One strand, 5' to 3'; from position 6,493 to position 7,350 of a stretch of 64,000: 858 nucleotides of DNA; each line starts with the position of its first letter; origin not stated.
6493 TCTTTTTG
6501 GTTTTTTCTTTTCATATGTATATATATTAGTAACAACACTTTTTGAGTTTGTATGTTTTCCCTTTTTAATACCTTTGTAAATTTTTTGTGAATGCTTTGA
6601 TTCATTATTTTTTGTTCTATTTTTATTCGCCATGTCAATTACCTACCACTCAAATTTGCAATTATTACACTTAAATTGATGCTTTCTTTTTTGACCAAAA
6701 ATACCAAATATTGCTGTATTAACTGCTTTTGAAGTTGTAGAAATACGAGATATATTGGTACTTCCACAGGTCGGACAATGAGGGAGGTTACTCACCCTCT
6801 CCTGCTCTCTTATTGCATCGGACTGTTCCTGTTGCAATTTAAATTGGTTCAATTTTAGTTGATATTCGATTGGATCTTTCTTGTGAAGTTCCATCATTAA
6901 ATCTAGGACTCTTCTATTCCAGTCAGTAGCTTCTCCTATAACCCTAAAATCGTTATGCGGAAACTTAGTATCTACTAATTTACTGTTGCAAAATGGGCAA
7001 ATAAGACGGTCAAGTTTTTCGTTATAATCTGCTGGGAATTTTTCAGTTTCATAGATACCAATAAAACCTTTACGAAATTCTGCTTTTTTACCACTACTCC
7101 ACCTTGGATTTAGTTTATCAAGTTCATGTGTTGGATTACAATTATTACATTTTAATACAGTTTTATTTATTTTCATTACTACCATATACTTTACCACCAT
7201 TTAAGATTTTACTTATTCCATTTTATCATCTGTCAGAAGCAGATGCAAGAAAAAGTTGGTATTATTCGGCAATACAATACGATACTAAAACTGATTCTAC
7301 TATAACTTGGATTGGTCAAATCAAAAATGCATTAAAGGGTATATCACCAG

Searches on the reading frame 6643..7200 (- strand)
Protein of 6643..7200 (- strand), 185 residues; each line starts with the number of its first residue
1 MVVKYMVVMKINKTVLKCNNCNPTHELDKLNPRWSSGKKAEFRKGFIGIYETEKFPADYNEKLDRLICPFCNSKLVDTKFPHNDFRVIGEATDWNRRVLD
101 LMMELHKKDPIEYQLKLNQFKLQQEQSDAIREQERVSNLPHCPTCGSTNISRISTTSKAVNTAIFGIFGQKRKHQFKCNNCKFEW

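Call 32: search_protein_families(library=pfam, proteins=[window:6643-7200:-], max_evalue=0.001)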
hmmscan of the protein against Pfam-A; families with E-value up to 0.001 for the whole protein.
window:6643-7200:- (185 aa): 3 families
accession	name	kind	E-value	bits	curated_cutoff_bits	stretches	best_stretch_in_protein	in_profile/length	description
PF12760.12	Zn_ribbon_IS1595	-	6.3e-05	23.3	25.4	0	132-182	11-44/46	Transposase zinc-ribbon domain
PF23451.1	Zn_ribbon_PaaD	-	0.00023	21.2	27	0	133-158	8-33/53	PaaD zinc beta ribbon domain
PF01155.25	HypA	-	0.00036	21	28.9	0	88-156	33-103/112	Hydrogenase/urease nickel incorporation, metallochaperone, hypA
